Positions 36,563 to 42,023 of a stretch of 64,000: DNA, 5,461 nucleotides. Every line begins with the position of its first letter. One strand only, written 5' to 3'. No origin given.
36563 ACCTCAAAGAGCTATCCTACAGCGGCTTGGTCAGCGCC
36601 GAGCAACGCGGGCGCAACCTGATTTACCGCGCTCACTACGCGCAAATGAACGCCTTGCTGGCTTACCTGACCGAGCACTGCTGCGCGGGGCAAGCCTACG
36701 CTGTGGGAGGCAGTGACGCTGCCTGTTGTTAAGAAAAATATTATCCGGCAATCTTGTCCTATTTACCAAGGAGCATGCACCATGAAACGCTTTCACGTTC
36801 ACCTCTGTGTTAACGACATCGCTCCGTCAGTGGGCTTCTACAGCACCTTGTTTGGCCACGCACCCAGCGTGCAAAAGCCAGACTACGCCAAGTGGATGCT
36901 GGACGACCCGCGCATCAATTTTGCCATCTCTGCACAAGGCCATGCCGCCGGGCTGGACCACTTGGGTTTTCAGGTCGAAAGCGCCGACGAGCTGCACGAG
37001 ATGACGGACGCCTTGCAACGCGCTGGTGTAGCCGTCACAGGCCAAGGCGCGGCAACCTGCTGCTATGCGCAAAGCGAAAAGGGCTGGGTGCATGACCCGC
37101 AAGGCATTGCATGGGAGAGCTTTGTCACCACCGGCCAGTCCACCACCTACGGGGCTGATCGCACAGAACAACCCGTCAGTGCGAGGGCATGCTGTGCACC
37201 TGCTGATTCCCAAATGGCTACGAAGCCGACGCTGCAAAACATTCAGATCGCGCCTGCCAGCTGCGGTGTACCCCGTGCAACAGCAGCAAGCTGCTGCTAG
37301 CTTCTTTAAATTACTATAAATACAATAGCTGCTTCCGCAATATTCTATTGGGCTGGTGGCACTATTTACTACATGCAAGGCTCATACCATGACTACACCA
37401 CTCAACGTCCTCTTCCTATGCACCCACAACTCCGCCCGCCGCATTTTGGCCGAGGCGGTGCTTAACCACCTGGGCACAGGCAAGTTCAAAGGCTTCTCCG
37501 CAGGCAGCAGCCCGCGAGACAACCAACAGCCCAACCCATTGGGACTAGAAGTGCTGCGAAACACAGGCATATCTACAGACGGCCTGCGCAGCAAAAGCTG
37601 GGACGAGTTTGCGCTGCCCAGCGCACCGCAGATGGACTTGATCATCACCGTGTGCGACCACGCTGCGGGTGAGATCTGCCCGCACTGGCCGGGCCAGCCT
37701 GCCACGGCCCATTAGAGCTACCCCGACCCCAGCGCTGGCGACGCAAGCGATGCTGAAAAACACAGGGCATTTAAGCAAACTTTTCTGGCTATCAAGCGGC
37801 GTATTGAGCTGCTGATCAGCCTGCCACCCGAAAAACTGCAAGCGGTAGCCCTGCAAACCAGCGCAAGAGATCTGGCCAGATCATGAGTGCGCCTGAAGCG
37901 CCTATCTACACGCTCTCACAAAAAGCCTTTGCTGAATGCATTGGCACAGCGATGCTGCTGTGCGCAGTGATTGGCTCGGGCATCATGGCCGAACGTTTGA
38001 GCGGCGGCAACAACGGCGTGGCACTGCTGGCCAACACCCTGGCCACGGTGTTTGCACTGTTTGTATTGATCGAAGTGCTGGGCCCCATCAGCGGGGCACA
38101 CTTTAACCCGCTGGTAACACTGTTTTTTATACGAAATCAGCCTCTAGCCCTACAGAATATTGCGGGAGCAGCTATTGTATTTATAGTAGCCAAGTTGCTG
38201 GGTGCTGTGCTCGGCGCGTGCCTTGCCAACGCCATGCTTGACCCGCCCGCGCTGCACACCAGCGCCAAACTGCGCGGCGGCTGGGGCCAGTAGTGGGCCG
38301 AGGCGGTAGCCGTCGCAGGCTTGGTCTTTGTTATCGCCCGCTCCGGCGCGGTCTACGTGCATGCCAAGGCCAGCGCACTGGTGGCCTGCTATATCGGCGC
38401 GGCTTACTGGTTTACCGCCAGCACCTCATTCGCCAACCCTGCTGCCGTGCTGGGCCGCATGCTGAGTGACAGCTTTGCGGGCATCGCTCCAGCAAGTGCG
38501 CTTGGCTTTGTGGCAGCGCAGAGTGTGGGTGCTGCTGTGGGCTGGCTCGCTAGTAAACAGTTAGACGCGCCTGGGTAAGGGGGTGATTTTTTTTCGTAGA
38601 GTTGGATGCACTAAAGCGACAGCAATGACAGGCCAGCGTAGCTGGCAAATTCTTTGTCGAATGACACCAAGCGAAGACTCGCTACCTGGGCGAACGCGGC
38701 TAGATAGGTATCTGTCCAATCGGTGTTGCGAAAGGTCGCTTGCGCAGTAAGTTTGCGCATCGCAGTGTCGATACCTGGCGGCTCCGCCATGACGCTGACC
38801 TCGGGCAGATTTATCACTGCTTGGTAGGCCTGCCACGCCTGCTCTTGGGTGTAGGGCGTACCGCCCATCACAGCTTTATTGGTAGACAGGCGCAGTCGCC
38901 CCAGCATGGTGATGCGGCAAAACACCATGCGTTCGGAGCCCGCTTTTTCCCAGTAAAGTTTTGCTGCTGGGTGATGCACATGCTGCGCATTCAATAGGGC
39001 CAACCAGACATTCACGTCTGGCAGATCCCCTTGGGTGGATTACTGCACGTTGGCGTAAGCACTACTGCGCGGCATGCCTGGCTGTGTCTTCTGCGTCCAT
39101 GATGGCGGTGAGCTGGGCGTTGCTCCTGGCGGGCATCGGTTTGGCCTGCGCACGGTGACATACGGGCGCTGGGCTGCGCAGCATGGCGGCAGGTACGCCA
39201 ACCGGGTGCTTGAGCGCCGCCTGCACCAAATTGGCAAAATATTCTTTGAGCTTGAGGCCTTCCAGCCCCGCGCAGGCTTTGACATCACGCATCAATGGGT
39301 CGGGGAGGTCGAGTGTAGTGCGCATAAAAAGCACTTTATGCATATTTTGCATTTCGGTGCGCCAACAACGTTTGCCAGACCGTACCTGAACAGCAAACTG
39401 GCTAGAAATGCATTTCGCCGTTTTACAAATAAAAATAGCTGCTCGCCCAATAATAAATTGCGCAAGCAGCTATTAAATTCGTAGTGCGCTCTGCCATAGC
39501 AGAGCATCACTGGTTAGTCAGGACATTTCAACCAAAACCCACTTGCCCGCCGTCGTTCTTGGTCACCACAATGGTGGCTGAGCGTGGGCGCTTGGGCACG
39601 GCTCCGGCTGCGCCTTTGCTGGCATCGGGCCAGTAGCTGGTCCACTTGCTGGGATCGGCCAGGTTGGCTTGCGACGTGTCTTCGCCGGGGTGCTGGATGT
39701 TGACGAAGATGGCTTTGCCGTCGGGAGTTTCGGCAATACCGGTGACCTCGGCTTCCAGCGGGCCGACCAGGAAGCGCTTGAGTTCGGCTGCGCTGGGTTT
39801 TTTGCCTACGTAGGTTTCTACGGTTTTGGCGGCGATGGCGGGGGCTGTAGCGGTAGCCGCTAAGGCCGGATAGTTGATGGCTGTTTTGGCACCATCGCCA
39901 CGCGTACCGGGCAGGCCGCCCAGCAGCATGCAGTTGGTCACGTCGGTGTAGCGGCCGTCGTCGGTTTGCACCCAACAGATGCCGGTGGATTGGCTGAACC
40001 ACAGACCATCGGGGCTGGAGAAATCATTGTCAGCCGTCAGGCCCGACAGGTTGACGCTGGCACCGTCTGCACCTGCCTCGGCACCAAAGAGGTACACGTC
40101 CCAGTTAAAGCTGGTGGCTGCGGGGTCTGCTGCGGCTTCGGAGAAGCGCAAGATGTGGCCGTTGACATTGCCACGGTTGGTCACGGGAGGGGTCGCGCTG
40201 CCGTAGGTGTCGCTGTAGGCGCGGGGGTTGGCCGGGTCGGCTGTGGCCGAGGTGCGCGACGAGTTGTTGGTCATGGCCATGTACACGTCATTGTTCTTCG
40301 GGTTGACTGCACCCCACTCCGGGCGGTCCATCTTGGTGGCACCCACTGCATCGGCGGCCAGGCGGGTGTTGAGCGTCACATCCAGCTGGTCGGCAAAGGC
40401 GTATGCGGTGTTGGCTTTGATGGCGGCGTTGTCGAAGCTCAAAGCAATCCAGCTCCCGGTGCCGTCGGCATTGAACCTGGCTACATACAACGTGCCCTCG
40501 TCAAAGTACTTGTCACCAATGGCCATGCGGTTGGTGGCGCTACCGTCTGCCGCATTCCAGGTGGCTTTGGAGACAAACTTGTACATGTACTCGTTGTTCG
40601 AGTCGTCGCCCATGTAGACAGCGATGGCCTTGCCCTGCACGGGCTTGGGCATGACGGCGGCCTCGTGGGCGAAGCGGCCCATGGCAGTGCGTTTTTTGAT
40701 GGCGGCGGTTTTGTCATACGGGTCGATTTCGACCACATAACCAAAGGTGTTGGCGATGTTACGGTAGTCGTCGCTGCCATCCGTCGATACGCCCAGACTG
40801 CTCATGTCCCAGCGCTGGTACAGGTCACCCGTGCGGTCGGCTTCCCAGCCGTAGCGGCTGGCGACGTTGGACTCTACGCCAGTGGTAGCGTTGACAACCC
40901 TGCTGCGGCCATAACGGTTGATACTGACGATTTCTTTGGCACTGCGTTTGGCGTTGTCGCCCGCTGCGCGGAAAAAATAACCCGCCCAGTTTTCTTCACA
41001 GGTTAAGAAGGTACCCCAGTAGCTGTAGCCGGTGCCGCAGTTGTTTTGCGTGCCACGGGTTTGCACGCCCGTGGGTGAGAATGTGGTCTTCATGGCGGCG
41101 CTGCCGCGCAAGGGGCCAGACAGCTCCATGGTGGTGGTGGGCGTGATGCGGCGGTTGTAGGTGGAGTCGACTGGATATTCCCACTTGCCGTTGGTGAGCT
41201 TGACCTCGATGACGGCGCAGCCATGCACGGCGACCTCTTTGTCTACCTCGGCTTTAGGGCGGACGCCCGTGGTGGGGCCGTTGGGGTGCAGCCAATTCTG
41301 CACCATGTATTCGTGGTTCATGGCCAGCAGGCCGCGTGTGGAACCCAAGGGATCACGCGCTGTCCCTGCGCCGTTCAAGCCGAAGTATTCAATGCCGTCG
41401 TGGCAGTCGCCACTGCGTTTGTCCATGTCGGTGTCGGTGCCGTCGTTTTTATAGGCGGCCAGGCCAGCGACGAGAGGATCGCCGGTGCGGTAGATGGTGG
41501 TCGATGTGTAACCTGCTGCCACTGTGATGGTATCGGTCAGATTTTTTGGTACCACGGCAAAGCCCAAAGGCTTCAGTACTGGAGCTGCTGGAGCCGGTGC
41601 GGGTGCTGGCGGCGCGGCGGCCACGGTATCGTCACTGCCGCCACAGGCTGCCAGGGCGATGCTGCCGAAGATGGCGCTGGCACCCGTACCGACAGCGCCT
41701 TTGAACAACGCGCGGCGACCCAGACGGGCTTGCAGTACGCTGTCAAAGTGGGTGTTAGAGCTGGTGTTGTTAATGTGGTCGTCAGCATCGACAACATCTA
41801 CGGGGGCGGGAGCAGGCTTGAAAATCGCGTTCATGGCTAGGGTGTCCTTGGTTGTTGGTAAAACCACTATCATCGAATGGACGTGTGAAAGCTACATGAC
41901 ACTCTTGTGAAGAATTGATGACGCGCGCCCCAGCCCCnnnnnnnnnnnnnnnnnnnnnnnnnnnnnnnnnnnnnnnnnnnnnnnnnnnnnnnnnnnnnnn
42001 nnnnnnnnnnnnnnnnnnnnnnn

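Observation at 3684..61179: Family-1: a dispersed ~35-50 bp imperfect palindrome with at least 15 copies in 64 kb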

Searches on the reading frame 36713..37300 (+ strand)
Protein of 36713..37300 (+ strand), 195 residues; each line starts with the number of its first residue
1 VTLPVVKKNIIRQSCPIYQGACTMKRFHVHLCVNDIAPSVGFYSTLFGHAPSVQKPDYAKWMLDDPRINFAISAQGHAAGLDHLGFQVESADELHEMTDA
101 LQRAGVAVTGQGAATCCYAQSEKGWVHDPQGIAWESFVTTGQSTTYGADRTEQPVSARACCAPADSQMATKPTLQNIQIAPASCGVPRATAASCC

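Call 11: search_protein_families(library=pfam, proteins=[window:36713-37300:+])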
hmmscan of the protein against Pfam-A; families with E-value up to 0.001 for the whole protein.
window:36713-37300:+ (195 aa): 1 family
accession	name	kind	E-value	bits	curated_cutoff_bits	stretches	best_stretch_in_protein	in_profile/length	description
PF00903.31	Glyoxalase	-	4.3e-09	37.2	20.6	1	28-135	4-120/121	Glyoxalase/Bleomycin resistance protein/Dioxygenase superfamily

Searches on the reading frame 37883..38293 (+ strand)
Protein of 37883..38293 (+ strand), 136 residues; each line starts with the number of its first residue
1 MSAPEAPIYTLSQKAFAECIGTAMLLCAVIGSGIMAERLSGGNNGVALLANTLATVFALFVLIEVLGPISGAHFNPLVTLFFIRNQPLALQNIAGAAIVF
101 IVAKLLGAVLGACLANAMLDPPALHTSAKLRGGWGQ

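Call 11: search_protein_families(library=pfam, proteins=[window:37883-38293:+])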
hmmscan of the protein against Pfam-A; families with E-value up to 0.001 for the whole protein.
window:37883-38293:+ (136 aa): 1 family
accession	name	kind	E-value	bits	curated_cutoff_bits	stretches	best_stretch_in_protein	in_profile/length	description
PF00230.25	MIP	-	2.2e-16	60.8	25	1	11-121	7-112/222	Major intrinsic protein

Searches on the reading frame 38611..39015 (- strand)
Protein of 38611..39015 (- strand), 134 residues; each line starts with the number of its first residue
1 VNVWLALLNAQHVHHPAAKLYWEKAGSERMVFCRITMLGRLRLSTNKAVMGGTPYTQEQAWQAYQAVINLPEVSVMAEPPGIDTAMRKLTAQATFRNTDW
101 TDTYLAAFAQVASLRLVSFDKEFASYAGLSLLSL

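Call 11: search_protein_families(library=pfam, proteins=[window:38611-39015:-])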
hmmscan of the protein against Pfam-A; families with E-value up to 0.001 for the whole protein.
window:38611-39015:- (134 aa): 1 family
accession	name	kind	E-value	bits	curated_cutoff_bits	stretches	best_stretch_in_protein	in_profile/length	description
PF01850.27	PIN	-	5.6e-09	37.1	23.6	1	2-128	6-119/120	PIN domain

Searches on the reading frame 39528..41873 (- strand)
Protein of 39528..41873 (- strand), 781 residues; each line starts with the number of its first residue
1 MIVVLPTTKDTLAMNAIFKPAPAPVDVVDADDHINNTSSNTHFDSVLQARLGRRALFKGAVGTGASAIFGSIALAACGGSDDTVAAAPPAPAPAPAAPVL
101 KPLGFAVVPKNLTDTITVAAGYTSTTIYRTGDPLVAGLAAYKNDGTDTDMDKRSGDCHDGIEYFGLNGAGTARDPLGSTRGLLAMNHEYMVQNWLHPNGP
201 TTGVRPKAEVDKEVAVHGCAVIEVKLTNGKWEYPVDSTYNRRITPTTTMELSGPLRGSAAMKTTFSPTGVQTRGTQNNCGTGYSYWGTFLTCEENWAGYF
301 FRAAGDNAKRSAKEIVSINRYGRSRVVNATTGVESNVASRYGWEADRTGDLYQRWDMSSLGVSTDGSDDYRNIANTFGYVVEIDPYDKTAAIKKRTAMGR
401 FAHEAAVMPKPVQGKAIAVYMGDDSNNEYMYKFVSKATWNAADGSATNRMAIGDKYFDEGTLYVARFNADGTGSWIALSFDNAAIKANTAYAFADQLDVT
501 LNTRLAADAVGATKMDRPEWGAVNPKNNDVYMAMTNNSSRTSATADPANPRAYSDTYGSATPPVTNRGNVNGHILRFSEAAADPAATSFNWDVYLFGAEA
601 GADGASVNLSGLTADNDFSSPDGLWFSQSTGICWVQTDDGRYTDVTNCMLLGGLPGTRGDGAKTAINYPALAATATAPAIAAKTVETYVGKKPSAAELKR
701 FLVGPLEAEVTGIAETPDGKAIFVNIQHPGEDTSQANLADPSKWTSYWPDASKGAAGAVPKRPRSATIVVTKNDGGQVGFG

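Call 11: search_protein_families(library=pfam, proteins=[window:39528-41873:-])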
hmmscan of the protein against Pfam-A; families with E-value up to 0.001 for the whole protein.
window:39528-41873:- (781 aa): 1 family
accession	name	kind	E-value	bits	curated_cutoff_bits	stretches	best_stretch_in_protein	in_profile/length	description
PF05787.19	PhoX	-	8e-121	405.1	24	1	104-730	2-515/515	Alkaline phosphatase PhoX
